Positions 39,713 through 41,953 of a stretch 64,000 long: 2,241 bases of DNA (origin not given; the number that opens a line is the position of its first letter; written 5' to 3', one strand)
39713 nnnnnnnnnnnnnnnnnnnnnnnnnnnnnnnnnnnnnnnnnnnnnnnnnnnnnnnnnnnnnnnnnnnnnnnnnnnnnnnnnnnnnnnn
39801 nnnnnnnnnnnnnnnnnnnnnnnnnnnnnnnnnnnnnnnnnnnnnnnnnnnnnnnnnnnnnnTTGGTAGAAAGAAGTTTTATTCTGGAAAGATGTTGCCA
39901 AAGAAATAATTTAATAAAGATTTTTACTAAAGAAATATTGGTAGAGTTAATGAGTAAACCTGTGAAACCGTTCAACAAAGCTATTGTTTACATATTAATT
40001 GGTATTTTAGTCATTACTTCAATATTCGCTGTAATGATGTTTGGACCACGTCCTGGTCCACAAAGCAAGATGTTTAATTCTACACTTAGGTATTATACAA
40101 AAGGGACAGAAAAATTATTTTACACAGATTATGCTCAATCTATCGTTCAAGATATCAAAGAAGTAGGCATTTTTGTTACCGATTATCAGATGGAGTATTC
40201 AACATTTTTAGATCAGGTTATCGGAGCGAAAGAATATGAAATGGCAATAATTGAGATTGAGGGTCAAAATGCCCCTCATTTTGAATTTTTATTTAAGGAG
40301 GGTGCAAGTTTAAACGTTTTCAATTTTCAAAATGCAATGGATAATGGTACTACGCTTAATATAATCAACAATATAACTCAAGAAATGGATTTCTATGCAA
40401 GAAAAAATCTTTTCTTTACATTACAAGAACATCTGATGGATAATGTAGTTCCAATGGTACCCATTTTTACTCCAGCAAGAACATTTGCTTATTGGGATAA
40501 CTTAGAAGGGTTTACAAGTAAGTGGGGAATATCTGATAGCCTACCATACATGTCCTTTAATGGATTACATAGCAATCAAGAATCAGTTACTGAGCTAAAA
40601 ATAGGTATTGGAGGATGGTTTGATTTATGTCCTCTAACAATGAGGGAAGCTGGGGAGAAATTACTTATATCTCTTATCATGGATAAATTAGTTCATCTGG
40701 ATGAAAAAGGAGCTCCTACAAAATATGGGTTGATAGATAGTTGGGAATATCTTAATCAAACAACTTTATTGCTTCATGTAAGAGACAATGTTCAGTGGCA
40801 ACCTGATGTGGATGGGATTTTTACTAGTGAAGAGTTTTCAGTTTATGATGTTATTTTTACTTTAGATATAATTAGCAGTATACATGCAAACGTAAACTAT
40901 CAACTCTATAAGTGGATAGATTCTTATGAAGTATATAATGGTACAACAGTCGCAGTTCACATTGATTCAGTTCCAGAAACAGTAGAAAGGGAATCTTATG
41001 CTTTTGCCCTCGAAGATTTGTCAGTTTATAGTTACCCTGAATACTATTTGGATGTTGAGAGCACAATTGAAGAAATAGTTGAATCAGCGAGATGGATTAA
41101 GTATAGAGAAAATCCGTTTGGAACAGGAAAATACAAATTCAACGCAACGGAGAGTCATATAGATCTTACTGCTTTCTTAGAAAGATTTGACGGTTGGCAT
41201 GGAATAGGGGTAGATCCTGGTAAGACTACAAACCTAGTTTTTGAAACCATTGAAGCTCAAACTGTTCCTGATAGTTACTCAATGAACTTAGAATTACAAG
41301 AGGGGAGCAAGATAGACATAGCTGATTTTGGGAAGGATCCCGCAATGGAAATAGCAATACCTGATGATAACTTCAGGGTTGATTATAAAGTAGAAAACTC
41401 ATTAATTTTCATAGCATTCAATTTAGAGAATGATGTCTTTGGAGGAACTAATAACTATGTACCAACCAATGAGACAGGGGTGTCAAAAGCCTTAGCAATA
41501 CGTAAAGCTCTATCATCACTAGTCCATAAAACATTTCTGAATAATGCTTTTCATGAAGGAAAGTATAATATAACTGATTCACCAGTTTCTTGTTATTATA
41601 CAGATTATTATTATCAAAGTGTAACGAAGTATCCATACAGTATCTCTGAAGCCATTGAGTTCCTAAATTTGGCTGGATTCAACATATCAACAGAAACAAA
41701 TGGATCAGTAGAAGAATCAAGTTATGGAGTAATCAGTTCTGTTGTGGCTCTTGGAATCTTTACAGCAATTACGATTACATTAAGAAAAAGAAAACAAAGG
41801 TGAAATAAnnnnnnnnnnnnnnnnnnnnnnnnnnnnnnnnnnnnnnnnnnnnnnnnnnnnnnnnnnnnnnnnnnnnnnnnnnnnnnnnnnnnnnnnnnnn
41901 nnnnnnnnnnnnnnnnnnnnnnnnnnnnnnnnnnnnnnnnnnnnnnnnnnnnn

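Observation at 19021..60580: Recurrent C-terminal TM helix plus Lys/Arg tail anchor on at least 8 secreted proteins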

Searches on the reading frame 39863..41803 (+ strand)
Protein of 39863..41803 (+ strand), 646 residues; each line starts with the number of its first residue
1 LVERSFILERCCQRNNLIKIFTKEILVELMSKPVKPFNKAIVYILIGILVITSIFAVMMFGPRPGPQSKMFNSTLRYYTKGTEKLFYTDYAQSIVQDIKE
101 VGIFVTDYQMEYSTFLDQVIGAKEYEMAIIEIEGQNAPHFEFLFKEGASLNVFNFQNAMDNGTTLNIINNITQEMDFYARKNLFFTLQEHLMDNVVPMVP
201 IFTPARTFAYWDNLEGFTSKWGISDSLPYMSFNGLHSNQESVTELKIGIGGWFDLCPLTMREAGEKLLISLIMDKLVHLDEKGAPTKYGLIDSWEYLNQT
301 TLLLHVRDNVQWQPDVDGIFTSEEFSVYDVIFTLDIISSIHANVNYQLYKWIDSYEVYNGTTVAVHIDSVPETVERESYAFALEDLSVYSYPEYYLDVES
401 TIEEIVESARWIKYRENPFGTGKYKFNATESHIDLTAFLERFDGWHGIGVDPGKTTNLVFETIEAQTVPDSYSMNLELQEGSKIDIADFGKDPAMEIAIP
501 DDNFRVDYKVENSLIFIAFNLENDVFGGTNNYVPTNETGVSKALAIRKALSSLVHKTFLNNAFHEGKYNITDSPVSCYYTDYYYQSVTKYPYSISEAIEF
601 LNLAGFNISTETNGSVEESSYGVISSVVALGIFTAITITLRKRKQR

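Call 4: search_protein_families(library=pfam, proteins=[window:39863-41803:+], max_evalue=0.01)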
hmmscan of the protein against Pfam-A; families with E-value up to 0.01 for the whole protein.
window:39863-41803:+ (646 aa): 1 family
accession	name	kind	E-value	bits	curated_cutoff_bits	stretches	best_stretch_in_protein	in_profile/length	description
PF00496.27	SBP_bac_5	-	1.9e-21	77.1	32.4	1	289-611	5-283/368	Bacterial extracellular solute-binding proteins, family 5 Middle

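Call 5: search_protein_families(library=ncbifam, proteins=[window:39863-41803:+], max_evalue=1)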
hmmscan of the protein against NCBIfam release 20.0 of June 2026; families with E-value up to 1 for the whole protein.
window:39863-41803:+ (646 aa): 1 family
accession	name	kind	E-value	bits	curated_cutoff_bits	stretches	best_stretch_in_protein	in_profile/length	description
NF045468.1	Opp5A_nikA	equivalog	0.0048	15.4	600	0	272-313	44-84/488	nickel ABC transporter substrate-binding protein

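Call 49: find_homologous_proteins(query=window:39950-41803:+, max_evalue=1e-10)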
Query window:39950-41803:+ (617 aa): 48 proteins with E <= 1e-10 among 6142 candidates.
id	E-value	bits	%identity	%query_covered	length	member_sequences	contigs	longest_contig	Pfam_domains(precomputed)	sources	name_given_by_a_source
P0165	0.0e+0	1303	92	100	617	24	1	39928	PF00496.28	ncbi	-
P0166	0.0e+0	1256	89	100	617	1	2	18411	PF00496.28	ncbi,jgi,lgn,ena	-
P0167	0.0e+0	1074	74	100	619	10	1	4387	PF00496.28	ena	-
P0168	0.0e+0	1063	71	100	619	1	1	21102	PF00496.28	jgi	jgi:hypothetical protein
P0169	0.0e+0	1051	72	100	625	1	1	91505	PF00496.28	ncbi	-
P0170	1.6e-258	877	61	100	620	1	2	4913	PF00496.28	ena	-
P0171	2.3e-258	877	60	100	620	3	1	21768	PF00496.28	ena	-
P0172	1.3e-257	874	61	100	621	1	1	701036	PF00496.28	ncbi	-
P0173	2.1e-255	867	61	100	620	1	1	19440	PF00496.28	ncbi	-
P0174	1.8e-253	861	60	100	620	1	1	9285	PF00496.28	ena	-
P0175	4.4e-253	859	59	100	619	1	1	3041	PF00496.28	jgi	jgi:ABC-type transport system substrate-binding protein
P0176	3.7e-252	856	59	100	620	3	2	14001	PF00496.28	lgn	-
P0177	9.0e-251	852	58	97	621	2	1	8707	PF00496.28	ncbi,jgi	ncbi:MAG: ABC transporter substrate-binding protein [Candidatus Heimdallarchaeaceae archaeon]|jgi:AB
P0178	1.0e-238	812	57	100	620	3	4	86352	PF00496.28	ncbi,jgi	ncbi:MAG: ABC transporter substrate-binding protein [Candidatus Heimdallarchaeaceae archaeon]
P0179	4.4e-233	793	57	100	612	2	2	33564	PF00496.28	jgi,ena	-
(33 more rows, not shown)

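Call 69: predict_structure(alignment_id=A6)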
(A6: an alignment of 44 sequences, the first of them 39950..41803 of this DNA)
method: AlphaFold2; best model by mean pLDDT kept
length: 617 residues; sequences in the alignment: 44
mean_pLDDT: 87.1   pTM: 0.81
mean pLDDT of the five models: 87.1, 86.5, 86.2, 84.6, 84.5
residues with pLDDT >= 90: 378; 70-90: 175; 50-70: 35; < 50: 29
segments of 3 or more residues with pLDDT < 50: 32-38, 582-597
pLDDT, mean of each block of 10 residues (from residue 1): 51 78 69 48 87 78 88 85 89 91 87 86 90 93 93 96 95 95 95 94 91 94 90 91 96 90 95 96 91 94 96 90 95 95 86 95 95 93 92 94 92 93 91 94 91 92 89 90 94 91 88 93 94 92 93 93 91 81 35 45 66 56
secondary structure, 60 per line:
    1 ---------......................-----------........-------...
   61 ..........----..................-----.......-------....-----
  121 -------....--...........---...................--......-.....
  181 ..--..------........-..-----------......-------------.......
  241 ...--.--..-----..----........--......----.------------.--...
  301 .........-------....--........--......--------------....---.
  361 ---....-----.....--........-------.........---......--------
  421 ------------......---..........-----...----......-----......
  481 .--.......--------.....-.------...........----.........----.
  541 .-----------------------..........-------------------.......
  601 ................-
elements in order: H10-31 E43-50 H58-70 E75-82 H83-92 E98-104 H112-115 H128-131 H134-144 H148-166 E169-174 E176-182 H193-200 E215-220 H234-243 E262-269 E272-277 H298-309 H317-320 E323-330 E333-338 H353-356 H364-367 H373-377 H380-387 E395-403 E407-412 E433-438 H442-451 E457-459 H464-469 E475-481 E484-490 H499-503 H513-522 H527-535 H565-574 H594-616

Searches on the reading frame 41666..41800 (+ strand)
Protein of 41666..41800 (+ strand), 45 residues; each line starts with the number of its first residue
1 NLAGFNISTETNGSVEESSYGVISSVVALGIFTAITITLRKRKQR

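Call 7: search_protein_families(library=ncbifam, proteins=[window:41666-41800:+], max_evalue=10)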
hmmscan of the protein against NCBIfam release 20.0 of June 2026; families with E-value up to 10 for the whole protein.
seq(45 aa): 1 family
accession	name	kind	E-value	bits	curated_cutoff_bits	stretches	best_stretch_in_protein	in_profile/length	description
NF045529.2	Heimdall-CTERM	domain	0.07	13.6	24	1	26-43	8-25/26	Heimdall-CTERM domain-containing surface protein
